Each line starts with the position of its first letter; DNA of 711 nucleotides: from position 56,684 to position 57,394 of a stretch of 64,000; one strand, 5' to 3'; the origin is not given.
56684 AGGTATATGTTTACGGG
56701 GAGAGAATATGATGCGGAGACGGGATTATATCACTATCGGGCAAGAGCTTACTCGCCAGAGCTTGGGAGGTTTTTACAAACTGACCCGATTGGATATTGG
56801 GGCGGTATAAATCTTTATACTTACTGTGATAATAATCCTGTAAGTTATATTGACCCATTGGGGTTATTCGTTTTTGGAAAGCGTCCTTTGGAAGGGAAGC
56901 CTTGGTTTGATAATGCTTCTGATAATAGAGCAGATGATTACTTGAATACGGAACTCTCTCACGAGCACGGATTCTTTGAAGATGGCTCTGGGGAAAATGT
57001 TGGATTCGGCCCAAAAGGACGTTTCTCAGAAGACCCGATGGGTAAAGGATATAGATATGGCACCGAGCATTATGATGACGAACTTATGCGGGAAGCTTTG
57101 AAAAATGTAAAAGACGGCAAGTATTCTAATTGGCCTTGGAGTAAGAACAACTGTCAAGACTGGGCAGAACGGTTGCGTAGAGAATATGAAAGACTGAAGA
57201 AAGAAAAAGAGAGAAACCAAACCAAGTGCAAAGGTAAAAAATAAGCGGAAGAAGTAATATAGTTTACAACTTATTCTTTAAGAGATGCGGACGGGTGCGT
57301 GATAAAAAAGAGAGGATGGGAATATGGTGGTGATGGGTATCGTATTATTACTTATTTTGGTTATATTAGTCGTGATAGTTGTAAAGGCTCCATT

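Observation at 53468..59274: Rhs polymorphic toxin locus with immunity gene and a displaced orphan rhs-CT/immunity cassette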

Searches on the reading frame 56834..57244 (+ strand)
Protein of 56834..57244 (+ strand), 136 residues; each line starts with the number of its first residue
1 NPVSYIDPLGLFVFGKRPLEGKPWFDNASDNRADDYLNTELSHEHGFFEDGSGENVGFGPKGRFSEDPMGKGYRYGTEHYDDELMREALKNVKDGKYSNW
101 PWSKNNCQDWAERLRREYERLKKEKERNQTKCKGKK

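Call 8: search_protein_families(library=pfam, proteins=[window:56834-57244:+], max_evalue=10)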
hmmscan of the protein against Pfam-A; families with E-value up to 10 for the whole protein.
window:56834-57244:+ (136 aa): 0 families

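Call 10: find_homologous_proteins(query=window:56867-57241:+, max_evalue=0.01)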
Query window:56867-57241:+ (125 aa): 37 proteins with E <= 0.01 among 55 candidates.
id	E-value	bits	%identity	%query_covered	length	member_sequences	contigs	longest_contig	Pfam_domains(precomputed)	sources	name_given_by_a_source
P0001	2.4e-55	204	75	80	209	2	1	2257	PF25023.2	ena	-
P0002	6.2e-55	203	68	98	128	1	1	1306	-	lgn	-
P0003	1.2e-54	202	76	83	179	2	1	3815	-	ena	-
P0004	6.4e-54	200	76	83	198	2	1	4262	-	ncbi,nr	ncbi:MAG: RHS repeat-associated core domain-containing protein, partial [Candidatus Omnitrophota bac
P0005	7.1e-54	200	73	98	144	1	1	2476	-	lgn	-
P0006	1.8e-53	198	75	91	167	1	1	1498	-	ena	-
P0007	3.9e-51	191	72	90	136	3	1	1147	-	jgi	jgi:hypothetical protein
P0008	5.2e-50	187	70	92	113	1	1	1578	-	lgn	-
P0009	1.1e-49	186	68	96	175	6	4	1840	-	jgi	-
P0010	2.2e-49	185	69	91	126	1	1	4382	-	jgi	jgi:hypothetical protein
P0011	3.4e-49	184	72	91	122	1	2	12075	-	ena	-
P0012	1.2e-48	183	71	90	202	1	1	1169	-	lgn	-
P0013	4.2e-46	174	65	96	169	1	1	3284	-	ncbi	-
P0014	3.8e-44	168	67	91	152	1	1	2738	-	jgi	-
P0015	2.6e-43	165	68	88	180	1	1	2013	-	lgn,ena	-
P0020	1.1e-37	147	62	86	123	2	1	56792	-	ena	-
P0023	2.0e-33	133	56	98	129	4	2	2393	PF05903.21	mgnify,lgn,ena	mgnify:CR=1 FL=1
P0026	1.4e-30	124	57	98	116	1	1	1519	-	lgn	-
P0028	1.2e-24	105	52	97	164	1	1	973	-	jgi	jgi:hypothetical protein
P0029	4.0e-22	97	45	82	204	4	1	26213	-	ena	-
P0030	4.7e-22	97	50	80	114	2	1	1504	-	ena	-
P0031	5.4e-21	93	45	82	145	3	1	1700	-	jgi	jgi:hypothetical protein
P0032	6.4e-21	93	46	89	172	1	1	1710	-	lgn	-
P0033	6.4e-15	73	46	90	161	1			-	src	-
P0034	1.7e-13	69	45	82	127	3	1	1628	-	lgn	-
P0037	5.8e-8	51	36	98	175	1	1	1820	-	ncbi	-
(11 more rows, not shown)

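Call 22: search_solved_structures(query=A2, max_evalue=10, show_alignments=2)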
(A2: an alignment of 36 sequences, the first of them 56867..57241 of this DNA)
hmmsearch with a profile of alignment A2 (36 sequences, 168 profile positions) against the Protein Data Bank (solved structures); distinct sequences matched with E-value up to 10: 30.
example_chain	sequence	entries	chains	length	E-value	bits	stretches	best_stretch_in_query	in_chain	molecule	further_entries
9pt5_A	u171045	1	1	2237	5.2e-10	42.7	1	2-59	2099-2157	Teneurin-like protein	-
6sup_A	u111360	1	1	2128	5.4e-10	42.7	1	1-54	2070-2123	TcdB2,TccC3,Cell division control protein 42 homolog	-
6suq_A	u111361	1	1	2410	1.7e-09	41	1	1-78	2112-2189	TcdB2,TccC3,Genome polyprotein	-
6h6e_F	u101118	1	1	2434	5.9e-09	39.3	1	1-48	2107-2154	TcdB2,TccC3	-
6suf_F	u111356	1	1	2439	6e-09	39.3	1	1-48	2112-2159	TcdB2,TccC3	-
8uy4_A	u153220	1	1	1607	1.8e-08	37.7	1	2-63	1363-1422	Tse15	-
8h8a_A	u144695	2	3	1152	2.8e-08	37.1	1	2-45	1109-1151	Putative Rhs-family protein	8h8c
9c4k_Q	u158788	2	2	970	3.2e-08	36.9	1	1-53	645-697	Toxin subunit YenC2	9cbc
6h6g_A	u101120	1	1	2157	3.5e-08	36.8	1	1-46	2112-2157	TcdB2,TccC3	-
4o9x_A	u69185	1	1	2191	3.6e-08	36.7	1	1-46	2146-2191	TcdB2, TccC3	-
8h8b_A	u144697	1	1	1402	3.9e-08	36.6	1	2-66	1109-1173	Putative Rhs-family protein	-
6h6f_F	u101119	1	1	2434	4.2e-08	36.5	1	1-48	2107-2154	TcdB2,TccC3,TccC3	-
6sue_F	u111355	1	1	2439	4.3e-08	36.5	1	1-48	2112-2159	TcdB2,TccC3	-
7q97_A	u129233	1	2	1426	4.5e-08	36.4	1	3-47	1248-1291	Rhs family protein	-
9ifo_A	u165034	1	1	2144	7.2e-08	35.7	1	2-46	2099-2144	Teneurin-Like Protein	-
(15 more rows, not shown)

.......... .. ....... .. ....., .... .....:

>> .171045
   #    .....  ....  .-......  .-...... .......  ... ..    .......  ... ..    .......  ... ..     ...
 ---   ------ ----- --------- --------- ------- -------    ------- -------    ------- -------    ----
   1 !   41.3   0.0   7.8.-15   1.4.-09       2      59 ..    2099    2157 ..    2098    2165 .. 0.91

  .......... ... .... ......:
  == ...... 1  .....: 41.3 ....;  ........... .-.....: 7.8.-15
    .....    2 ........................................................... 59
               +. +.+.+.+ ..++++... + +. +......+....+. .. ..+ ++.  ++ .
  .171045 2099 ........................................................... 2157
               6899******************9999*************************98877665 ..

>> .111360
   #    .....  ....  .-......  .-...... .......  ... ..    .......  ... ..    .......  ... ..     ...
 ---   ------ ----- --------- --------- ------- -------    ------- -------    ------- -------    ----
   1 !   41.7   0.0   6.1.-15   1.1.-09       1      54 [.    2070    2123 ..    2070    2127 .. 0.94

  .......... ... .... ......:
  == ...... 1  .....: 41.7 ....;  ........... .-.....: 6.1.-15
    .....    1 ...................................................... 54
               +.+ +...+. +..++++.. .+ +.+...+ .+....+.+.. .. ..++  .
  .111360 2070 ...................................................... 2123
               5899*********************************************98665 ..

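Call 24: find_encoding_contigs(protein=P0020, flank=6000, max_places=3)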
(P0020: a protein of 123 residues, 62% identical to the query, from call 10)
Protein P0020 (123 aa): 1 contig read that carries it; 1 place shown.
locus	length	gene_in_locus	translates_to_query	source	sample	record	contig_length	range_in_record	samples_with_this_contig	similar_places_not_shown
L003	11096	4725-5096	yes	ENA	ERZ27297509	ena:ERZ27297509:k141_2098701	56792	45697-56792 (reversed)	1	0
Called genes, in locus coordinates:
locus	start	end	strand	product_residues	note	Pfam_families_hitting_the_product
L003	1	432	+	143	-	?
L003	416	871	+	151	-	-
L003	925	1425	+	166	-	PF04307:YdjM (weak)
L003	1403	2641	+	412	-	PF25023:TEN_YD-shell, PF05593:RHS_repeat (faint)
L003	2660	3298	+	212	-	-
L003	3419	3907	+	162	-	-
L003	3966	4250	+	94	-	-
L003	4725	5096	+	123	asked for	-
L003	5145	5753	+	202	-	-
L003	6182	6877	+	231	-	PF25023:TEN_YD-shell (weak)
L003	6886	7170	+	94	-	-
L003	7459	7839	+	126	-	-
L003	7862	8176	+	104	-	-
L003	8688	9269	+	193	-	PF01467:CTP_transf_like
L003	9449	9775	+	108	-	PF02482:Ribosomal_S30AE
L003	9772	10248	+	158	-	PF00359:PTS_EIIA_2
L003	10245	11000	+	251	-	PF00121:TIM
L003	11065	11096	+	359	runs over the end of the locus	PF01791:DeoC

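Call 25: find_encoding_contigs(protein=P0029, flank=6000, max_places=3)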
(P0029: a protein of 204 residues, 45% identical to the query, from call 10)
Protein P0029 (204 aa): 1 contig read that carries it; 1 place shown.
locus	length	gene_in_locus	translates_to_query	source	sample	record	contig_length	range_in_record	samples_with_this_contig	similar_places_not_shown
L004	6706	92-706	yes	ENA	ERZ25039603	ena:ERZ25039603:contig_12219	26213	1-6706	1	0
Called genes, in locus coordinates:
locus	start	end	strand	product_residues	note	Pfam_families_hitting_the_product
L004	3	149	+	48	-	?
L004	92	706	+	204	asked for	-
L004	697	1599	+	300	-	-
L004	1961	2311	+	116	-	-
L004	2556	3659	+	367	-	PF04041:Glyco_hydro_130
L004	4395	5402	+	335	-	PF01797:Y1_Tnp, PF08299:Bac_DnaA_C (weak)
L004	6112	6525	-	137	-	-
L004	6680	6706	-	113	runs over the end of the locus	-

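Call 26: find_encoding_contigs(protein=P0011, flank=6000, max_places=3)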
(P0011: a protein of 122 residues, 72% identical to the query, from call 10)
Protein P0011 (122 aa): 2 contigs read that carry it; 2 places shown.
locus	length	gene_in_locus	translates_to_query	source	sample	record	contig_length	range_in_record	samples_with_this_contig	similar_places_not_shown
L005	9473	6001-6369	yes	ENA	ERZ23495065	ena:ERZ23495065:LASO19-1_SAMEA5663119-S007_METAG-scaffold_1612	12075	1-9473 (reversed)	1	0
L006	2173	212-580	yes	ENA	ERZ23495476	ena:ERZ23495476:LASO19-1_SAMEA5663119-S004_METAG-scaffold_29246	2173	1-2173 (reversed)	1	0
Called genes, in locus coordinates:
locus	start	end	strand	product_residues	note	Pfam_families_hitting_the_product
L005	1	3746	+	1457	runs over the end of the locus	PF20148:DUF6531, PF05593:RHS_repeat, PF05593:RHS_repeat, PF05593:RHS_repeat, PF25023:TEN_YD-shell, PF05593:RHS_repeat, PF25023:TEN_YD-shell, PF05593:RHS_repeat, +4 more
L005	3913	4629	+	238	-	PF12796:Ank_2, PF13637:Ank_4, PF00023:Ank, PF12796:Ank_2, PF13637:Ank_4, PF13857:Ank_5, PF00023:Ank, PF12796:Ank_2, +4 more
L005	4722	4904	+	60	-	PF13711:DUF4160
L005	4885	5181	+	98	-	PF10387:DUF2442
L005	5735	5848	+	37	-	-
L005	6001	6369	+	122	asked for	-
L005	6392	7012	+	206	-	-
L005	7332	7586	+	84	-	PF03683:UPF0175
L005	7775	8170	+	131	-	-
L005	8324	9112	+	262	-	PF25174:Beta-prop_THOC3 (weak), PF26550:Tricorn_2nd, PF26549:Tricorn_N, PF26550:Tricorn_2nd, PF25174:Beta-prop_THOC3 (weak), PF07676:PD40, PF26549:Tricorn_N, PF07676:PD40, +8 more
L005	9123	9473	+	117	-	?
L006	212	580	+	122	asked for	-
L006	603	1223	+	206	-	-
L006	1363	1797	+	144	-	PF03683:UPF0175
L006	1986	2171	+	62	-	?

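Call 28: predict_structure(alignment_id=A2)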
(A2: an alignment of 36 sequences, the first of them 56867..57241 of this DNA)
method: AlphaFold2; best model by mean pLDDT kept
length: 125 residues; sequences in the alignment: 36
mean_pLDDT: 83.2   pTM: 0.75
mean pLDDT of the five models: 83.2, 82.3, 81.3, 80.0, 79.6
residues with pLDDT >= 90: 59; 70-90: 43; 50-70: 15; < 50: 8
segments of 3 or more residues with pLDDT < 50: 20-25
pLDDT, mean of each block of 10 residues (from residue 1): 85 61 52 91 91 90 91 96 87 87 96 87 56
secondary structure, 60 per line:
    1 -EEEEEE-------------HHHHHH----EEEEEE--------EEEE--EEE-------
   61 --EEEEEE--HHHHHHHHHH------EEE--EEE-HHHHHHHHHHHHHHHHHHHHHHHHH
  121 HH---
elements in order: E2-7 H21-26 E31-36 E45-48 E51-53 E63-68 H71-80 E87-89 E92-94 H96-122

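Call 34: search_protein_families(library=pfam, alignment_id=A2, max_evalue=1)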
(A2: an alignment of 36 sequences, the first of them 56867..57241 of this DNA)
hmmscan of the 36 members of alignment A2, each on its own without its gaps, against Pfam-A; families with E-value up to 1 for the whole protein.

A. member 1, window:56867-57241:+ (125 aa): 0 families

B. families by the number of members that match (of 36 scanned): 11 families
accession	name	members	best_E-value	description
PF04970.19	LRAT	10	0.00074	Lecithin retinol acyltransferase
PF05903.20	Peptidase_C97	7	1.3e-05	PPPDE putative peptidase domain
PF25023.1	TEN_YD-shell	2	6.3e-09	Teneurin YD-shell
PF23461.1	ZMYND11_CC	1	0.012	ZMYND11 protein coiled-coil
PF00379.29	Chitin_bind_4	1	0.015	Insect cuticle protein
PF05608.18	RTE1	1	0.03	RTE1-like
PF23578.1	DGKI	1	0.064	Diacylglycerol kinase iota-like domain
PF13791.11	Sigma_reg_C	1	0.11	Sigma factor regulator C-terminal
PF24590.1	DUF7615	1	0.13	Domain of unknown function (DUF7615)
PF23694.1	YmiC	1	0.27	YmiC-like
PF12221.13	HflK_N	1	0.57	Bacterial membrane protein N terminal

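Call 73: search_protein_families(library=padloc, proteins=[window:56867-57241:+], max_evalue=0.01)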
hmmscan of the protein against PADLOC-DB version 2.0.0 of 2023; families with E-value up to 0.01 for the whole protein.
window:56867-57241:+ (125 aa): 0 families

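Call 74: search_protein_families(library=pfam, proteins=[P0023, P0028, P0029, P0030, P0031, P0032, P0033, P0034, P0037, P0026], max_evalue=1)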
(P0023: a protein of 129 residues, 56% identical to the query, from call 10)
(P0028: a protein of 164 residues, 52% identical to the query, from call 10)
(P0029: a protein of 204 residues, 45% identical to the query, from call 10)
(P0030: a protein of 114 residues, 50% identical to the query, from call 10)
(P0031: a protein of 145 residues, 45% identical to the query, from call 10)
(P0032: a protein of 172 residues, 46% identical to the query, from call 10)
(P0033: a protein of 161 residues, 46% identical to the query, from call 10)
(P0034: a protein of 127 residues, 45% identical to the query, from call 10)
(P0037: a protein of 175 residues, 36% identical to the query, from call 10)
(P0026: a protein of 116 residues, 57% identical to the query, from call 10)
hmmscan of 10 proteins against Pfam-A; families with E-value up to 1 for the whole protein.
P0023 (129 aa): 2 families
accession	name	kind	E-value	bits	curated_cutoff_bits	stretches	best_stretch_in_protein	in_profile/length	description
PF05903.20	Peptidase_C97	-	1.3e-05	25.5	29.2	1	76-109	83-116/151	PPPDE putative peptidase domain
PF23461.1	ZMYND11_CC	-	0.012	16.4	27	1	71-94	21-44/54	ZMYND11 protein coiled-coil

P0028 (164 aa): 1 family
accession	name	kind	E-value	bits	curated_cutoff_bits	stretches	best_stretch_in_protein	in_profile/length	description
PF04970.19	LRAT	-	0.2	12.4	24.3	1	96-138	76-115/120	Lecithin retinol acyltransferase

P0029 (204 aa): 2 families
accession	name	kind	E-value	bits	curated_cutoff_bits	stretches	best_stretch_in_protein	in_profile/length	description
PF04970.19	LRAT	-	0.047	14.4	24.3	1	155-186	82-113/120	Lecithin retinol acyltransferase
PF05903.20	Peptidase_C97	-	0.21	11.9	29.2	1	158-187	88-117/151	PPPDE putative peptidase domain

P0030 (114 aa): 3 families
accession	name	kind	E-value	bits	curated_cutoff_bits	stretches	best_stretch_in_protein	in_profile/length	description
PF04970.19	LRAT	-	0.00077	20.2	24.3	1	60-97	81-116/120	Lecithin retinol acyltransferase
PF05903.20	Peptidase_C97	-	0.034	14.4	29.2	1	67-97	91-119/151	PPPDE putative peptidase domain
PF23578.1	DGKI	-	0.064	13.6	27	1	52-100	23-69/150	Diacylglycerol kinase iota-like domain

P0031 (145 aa): 2 families
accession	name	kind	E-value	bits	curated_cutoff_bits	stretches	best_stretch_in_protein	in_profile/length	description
PF04970.19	LRAT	-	0.15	12.8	24.3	1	97-126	83-112/120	Lecithin retinol acyltransferase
PF05903.20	Peptidase_C97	-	0.17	12.2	29.2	1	100-129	89-118/151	PPPDE putative peptidase domain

P0032 (172 aa): 0 families

P0033 (161 aa): 1 family
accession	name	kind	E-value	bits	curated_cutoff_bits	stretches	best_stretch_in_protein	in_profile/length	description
PF04970.19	LRAT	-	0.003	18.3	24.3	1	114-148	81-115/120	Lecithin retinol acyltransferase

P0034 (127 aa): 1 family
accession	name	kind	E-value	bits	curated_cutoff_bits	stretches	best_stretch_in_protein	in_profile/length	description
PF04970.19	LRAT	-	0.001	19.8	24.3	1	69-112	71-115/120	Lecithin retinol acyltransferase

P0037 (175 aa): 0 families

P0026 (116 aa): 1 family
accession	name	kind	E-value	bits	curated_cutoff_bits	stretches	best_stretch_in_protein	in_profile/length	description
PF04970.19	LRAT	-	0.0019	19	24.3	1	66-100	81-115/120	Lecithin retinol acyltransferase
